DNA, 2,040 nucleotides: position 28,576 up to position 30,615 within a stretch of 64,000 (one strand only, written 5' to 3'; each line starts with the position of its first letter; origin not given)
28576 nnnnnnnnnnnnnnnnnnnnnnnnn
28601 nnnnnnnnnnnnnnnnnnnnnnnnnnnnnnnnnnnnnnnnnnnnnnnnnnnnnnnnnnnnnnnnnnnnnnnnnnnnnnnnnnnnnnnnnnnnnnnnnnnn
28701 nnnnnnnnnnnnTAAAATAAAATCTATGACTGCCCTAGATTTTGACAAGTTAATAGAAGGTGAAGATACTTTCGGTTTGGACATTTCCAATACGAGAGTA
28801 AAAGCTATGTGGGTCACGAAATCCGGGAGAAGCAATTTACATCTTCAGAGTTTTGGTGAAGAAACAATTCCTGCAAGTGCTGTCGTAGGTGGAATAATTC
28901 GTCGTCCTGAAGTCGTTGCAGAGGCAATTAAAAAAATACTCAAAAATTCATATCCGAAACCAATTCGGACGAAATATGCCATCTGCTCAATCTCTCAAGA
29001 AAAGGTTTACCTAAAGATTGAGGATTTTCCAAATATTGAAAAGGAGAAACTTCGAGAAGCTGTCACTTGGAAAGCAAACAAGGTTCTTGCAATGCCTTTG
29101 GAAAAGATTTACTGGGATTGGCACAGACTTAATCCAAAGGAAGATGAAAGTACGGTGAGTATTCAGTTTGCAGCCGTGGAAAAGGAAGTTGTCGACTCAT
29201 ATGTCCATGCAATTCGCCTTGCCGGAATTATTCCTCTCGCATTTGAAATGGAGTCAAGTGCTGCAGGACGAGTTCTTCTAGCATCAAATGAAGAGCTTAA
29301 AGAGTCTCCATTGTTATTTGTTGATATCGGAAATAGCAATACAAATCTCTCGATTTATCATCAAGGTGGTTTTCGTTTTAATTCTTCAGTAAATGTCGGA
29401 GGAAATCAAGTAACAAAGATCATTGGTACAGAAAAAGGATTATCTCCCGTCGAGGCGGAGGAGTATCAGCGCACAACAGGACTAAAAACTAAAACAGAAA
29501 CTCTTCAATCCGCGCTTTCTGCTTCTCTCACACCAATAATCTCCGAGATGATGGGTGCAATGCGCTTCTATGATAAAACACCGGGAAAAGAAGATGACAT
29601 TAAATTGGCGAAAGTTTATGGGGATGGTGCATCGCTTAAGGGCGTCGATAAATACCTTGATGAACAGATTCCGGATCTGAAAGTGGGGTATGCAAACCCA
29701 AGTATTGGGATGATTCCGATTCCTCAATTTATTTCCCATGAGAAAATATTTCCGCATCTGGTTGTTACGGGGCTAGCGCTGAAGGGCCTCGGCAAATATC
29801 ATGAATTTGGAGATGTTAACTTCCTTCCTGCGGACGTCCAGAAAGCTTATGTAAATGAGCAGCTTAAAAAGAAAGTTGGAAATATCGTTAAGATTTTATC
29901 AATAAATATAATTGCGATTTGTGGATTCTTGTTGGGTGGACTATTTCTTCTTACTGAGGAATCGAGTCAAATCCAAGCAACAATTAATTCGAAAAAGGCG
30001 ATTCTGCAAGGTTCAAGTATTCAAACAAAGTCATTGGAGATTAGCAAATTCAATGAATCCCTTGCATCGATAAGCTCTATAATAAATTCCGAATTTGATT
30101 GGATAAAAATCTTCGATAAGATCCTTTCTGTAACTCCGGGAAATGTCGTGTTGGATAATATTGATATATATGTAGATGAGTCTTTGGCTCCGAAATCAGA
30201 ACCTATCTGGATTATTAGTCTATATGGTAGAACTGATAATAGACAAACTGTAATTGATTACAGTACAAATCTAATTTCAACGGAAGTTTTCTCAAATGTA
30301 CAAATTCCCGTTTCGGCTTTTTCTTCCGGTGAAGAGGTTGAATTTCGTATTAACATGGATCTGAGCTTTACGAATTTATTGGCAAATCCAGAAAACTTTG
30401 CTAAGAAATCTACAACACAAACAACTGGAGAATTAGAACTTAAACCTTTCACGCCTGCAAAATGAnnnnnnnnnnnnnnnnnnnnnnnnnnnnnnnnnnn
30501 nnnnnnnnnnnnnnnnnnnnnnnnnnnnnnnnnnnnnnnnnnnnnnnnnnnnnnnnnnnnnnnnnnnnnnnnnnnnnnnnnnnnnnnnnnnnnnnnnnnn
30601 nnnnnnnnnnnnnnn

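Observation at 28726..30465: Fused PilM-PilN protein in locus 1 versus separate pilM and pilN in locus 2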

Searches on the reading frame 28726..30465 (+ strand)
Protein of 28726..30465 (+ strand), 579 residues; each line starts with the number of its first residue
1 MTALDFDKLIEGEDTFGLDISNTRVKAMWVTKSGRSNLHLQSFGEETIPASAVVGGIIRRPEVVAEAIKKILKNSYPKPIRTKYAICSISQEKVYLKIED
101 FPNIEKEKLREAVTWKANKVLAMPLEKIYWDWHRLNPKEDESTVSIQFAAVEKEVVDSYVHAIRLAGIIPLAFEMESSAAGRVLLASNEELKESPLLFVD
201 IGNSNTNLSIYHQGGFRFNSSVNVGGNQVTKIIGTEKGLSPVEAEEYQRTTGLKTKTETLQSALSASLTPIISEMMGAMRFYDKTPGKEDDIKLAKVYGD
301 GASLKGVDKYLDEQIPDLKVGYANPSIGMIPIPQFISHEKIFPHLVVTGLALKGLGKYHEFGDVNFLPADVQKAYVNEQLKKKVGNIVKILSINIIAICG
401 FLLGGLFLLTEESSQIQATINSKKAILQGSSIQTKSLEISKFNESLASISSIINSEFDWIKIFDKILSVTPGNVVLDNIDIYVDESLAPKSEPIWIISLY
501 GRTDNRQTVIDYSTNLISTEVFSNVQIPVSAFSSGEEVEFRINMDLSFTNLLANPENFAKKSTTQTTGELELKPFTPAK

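Call 7: search_protein_families(library=pfam, proteins=[window:28726-30465:+], max_evalue=0.1)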
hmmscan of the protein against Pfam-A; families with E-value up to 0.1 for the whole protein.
window:28726-30465:+ (579 aa): 6 families
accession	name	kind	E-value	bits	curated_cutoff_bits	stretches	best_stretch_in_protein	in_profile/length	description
PF11104.14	PilM_2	-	1.8e-31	109.8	27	1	17-353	1-338/340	Type IV pilus assembly protein PilM;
PF14450.12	FtsA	-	1.8e-07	32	31.8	1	198-314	2-102/127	Cell division protein FtsA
PF06723.19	MreB_Mbl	-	0.0081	15.5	27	0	197-233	148-184/327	MreB/Mbl protein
PF05137.18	PilN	-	0.018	15.5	22.8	1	462-543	2-75/78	Fimbrial assembly protein (PilN)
PF25216.1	Volactin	-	0.019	14.9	35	1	199-317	171-293/321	Volactin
PF06277.17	EutA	-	0.033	13.5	27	1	192-276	141-224/475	Ethanolamine utilisation protein EutA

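Call 12: find_homologous_proteins(query=window:28726-30462:+, max_evalue=0.001)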
Query window:28726-30462:+ (579 aa): 32 proteins with E <= 0.001 among 8000 candidates.
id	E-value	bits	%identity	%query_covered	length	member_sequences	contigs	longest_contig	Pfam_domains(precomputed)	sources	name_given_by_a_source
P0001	0.0e+0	1273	100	100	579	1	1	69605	PF14450.13,PF11104.15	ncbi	-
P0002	0.0e+0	1124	87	100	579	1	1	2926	PF11104.15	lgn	-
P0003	4.8e-203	694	55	99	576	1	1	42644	PF14450.13,PF11104.15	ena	-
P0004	3.0e-202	691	54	99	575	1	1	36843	PF14450.13,PF11104.15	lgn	-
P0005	1.0e-197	676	54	99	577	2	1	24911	PF11104.15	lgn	-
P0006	6.3e-192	657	54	99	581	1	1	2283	PF14450.13,PF11104.15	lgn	-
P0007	1.5e-185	636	51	99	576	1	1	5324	PF14450.13,PF11104.15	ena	-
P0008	9.0e-126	439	64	55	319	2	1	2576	PF11104.15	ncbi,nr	ncbi:MAG: pilus assembly protein PilM, partial [Clostridiaceae bacterium]|nr:pilus assembly protein 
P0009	6.3e-63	231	26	93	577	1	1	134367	PF11104.15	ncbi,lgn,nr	ncbi:pilus assembly protein PilM [Candidatus Dojkabacteria bacterium]|nr:pilus assembly protein PilM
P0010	8.8e-39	152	32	60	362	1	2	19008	PF06723.20,PF14450.13,PF11104.15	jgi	-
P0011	1.5e-38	151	31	59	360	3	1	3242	PF06723.20,PF14450.13,PF11104.15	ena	-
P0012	3.1e-36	143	29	61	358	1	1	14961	PF25216.1,PF06723.20,PF14450.13,PF11104.15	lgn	-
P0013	4.1e-35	140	28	60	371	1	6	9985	PF14450.13,PF11104.15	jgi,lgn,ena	-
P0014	8.1e-35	139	28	55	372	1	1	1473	PF06723.20,PF14450.13,PF11104.15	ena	-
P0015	1.1e-34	138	28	59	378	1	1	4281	PF14450.13,PF11104.15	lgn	-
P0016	8.2e-34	135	26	67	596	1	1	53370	PF06723.20,PF14450.13,PF06347.20,PF18348.8,PF08239.18,PF11104.15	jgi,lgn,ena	-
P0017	7.8e-33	132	29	59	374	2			PF06723.20,PF14450.13,PF11104.15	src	-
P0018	1.8e-30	124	27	70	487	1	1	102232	PF06723.20,PF14450.13,PF08239.18,PF11104.15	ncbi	ncbi:MAG: type IV pilus assembly protein PilM [bacterium]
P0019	3.8e-29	120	26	59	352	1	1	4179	PF06723.20,PF14450.13,PF11104.15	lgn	-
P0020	7.8e-28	116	30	62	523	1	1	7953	PF06723.20,PF14450.13,PF06347.20,PF08239.18,PF11104.15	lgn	-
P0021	2.0e-27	114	26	61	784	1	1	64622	PF14450.13,PF11104.15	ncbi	-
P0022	1.5e-24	105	26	59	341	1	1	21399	PF25216.1,PF06723.20,PF14450.13,PF11104.15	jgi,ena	-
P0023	1.4e-23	102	25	60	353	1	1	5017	PF06723.20,PF14450.13,PF11104.15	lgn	-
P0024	2.6e-23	101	28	52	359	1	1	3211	PF25216.1,PF14450.13,PF11104.15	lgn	-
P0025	4.2e-23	100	26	52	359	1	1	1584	PF14450.13,PF11104.15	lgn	-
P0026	5.1e-22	96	23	51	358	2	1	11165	PF06723.20,PF14450.13,PF11104.15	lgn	-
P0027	1.8e-20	91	26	59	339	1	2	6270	PF06723.20,PF14450.13,PF11104.15,PF08841.17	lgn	-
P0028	1.1e-19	89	23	52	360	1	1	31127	PF25216.1,PF06723.20,PF14450.13,PF11104.15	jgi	jgi:type IV pilus assembly protein PilM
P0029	4.5e-17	80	27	41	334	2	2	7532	PF06723.20,PF14450.13,PF11104.15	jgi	jgi:type IV pilus assembly protein PilM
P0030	1.4e-15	75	26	65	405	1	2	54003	PF06723.20,PF14450.13,PF11104.15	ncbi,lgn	-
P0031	4.2e-12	64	26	59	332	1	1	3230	PF14450.13,PF11104.15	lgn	-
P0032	4.6e-10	57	23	83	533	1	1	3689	PF14450.13,PF11104.15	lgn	-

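Call 21: find_encoding_contigs(protein=P0001, flank=10000, max_places=3)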
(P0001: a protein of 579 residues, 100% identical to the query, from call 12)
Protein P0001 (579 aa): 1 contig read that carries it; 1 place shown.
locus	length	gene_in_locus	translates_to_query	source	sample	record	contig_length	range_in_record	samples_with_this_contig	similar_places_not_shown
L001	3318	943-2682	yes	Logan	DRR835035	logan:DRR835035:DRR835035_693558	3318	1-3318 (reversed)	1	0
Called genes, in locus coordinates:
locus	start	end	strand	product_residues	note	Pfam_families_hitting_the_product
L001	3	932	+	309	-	?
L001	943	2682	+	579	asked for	PF11104:PilM_2, PF14450:FtsA (weak)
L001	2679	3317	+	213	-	?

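Call 22: find_encoding_contigs(protein=P0009, flank=10000, max_places=3)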
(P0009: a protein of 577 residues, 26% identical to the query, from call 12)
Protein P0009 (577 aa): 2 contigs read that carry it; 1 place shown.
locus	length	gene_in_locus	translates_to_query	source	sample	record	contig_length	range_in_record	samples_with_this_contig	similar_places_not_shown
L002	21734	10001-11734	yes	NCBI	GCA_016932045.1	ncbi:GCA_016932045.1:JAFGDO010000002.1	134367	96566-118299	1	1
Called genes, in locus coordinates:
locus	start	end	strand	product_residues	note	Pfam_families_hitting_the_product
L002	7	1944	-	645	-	PF05226:CHASE2, PF00211:Guanylate_cyc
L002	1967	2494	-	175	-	PF00027:cNMP_binding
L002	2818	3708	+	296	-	-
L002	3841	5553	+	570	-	PF05157:MshEN, PF00437:T2SSE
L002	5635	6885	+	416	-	PF28597:T2SSF_N (weak), PF00482:T2SSF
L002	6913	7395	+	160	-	PF07963:N_methyl (weak)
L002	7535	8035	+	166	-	PF07963:N_methyl (faint)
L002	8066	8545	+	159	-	-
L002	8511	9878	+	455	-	-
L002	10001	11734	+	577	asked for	PF11104:PilM_2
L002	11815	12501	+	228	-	-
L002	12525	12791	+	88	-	-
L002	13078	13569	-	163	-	PF07963:N_methyl (weak)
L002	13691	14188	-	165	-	PF07963:N_methyl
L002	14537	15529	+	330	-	PF25145:NfeD1b_N, PF00574:CLP_protease (weak), PF01343:Peptidase_S49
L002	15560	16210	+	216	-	PF27462:RecX_N (weak), PF21982:RecX_HTH1, PF02631:RecX_HTH2, PF21981:RecX_HTH3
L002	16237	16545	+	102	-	PF13560:HTH_31, PF12844:HTH_19, PF01381:HTH_3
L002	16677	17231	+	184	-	PF01245:Ribosomal_L19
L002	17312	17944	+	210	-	PF01351:RNase_HII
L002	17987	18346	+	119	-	PF08378:NERD (weak), PF02021:UPF0102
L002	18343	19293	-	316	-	-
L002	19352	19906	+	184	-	-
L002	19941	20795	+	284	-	PF02906:Fe_hyd_lg_C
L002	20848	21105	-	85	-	PF16367:RRM_7 (weak), PF00076:RRM_1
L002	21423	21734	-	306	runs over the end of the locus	-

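Call 30: search_protein_families(library=ncbifam, proteins=[window:28726-30462:+], max_evalue=0.1)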
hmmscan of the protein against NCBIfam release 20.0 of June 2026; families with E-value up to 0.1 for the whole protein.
window:28726-30462:+ (579 aa): 8 families
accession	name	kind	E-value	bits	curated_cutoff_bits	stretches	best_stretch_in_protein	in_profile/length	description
TIGR01175.1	pilM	subfamily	3.6e-39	134.7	133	1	16-325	6-315/348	type IV pilus assembly protein PilM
NF045709.1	Amuc_1101_fam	equivalog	1.3e-26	93.6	650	1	14-469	6-460/608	Amuc_1101 family PilM-like pilus complex protein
TIGR01174.1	ftsA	equivalog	9.6e-10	38.1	175.85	1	146-254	150-256/371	cell division protein FtsA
TIGR02529.1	EutJ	subfamily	4.8e-06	26.2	152.1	1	156-282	77-189/239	ethanolamine utilization protein EutJ family protein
NF007009.0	PRK09472.1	equivalog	0.0032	16.6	409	1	189-249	199-259/420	cell division protein FtsA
NF011660.0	PRK15080.1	equivalog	0.0033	16.7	182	1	196-321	143-256/277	ethanolamine utilization protein EutJ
NF010539.0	PRK13927.1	subfamily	0.0098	14.8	293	0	197-233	154-190/339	rod shape-determining protein MreB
TIGR00904.1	mreB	subfamily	0.042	12.9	365.75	0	197-232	153-188/334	MreB/Mrl family cell shape determining protein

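Call 34: predict_structure(alignment_id=A1)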
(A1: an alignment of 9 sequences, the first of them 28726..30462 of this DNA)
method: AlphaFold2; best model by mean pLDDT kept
length: 579 residues; sequences in the alignment: 9
mean_pLDDT: 67.5   pTM: 0.50
mean pLDDT of the five models: 67.5, 66.9, 64.7, 64.6, 58.7
residues with pLDDT >= 90: 36; 70-90: 272; 50-70: 150; < 50: 121
segments of 3 or more residues with pLDDT < 50: 1-4, 32-39, 177-181, 185-188, 324-363, 428-436, 438-456, 488-490, 530-534, 560-579
pLDDT, mean of each block of 10 residues (from residue 1): 49 68 68 47 70 81 93 68 70 64 84 82 76 62 70 87 89 56 48 72 68 59 76 89 85 90 90 85 67 79 83 84 45 39 30 32 63 77 76 83 81 72 56 48 43 51 75 75 56 71 76 76 66 58 74 56 39 34
secondary structure, 60 per line:
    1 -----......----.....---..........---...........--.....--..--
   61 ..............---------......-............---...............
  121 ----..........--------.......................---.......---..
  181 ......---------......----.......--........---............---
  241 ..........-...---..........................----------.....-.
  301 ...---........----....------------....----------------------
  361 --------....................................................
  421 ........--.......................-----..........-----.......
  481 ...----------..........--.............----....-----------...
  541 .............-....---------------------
elements in order: H6-11 E16-20 E24-33 E37-47 H61-74 E84-89 E94-102 H106-120 E128-134 E143-152 H153-165 E169-175 H179-186 E196-201 E206-212 E215-222 H226-237 H241-250 H258-283 E294-298 H300-303 H307-314 E319-322 H335-338 H369-428 H431-453 H459-468 E474-483 E494-503 H506-518 E523-526 E538-547 H548-553 H555-558

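Call 38: fold_search(model_id=the predicted structure, library=pdb)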
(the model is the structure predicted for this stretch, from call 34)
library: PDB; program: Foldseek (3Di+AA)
matches with E <= 10: 1112; with E <= 0.001: 505
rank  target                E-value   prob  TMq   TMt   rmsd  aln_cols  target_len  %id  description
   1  5eou_B                3.1e-25  1.00  0.48  0.75   6.4       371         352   23  Pseudomonas aeruginosa PilM:PilN1-12 bound to ATP (released 2016-04-27)
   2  5eox_B                1.0e-24  1.00  0.45  0.69   6.7       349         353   22  Pseudomonas aeruginosa PilM bound to ADP (released 2016-04-27)
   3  5eoy_B                2.2e-24  1.00  0.46  0.70   6.4       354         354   23  Pseudomonas aeruginosa SeMet-PilM bound to ADP (released 2016-04-27)
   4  5eoy_A                1.5e-23  1.00  0.46  0.70   6.4       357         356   23  Pseudomonas aeruginosa SeMet-PilM bound to ADP (released 2016-04-27)
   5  5eox_A                1.5e-23  1.00  0.45  0.69   6.7       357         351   22  Pseudomonas aeruginosa PilM bound to ADP (released 2016-04-27)
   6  5eq6_B                6.1e-23  1.00  0.44  0.68   7.4       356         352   23  Pseudomonas aeruginosa PilM bound to AMP-PNP (released 2016-04-27)
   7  5eq6_A                1.5e-22  1.00  0.44  0.68   6.6       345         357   21  Pseudomonas aeruginosa PilM bound to AMP-PNP (released 2016-04-27)
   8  5eou_A                8.2e-22  1.00  0.43  0.71   6.8       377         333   20  Pseudomonas aeruginosa PilM:PilN1-12 bound to ATP (released 2016-04-27)
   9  3jc8_Ma               1.5e-21  1.00  0.44  0.68   7.2       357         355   18  Architectural model of the type IVa pilus machine in a piliated state (released 2016-03-16)
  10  2ych_A                1.9e-21  1.00  0.44  0.71   5.2       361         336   22  PilM-PilN type IV pilus biogenesis complex (released 2011-05-11)
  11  3wt0_D                6.3e-18  1.00  0.42  0.61   6.3       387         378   17  Crystal Structure Analysis of Cell Division Protein (released 2015-04-29)
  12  3wt0_C                6.6e-18  1.00  0.41  0.60   6.5       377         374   17  Crystal Structure Analysis of Cell Division Protein (released 2015-04-29)
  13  3wqt_A                3.1e-17  1.00  0.40  0.60   7.0       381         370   16  Staphylococcus aureus FtsA complexed with AMPPNP (released 2014-10-08)
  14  3wt0_A                3.3e-17  1.00  0.41  0.60   6.5       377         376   17  Crystal Structure Analysis of Cell Division Protein (released 2015-04-29)
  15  3wqu_D                6.0e-17  1.00  0.42  0.62   6.3       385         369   16  Staphylococcus aureus FtsA complexed with ATP (released 2014-10-08)
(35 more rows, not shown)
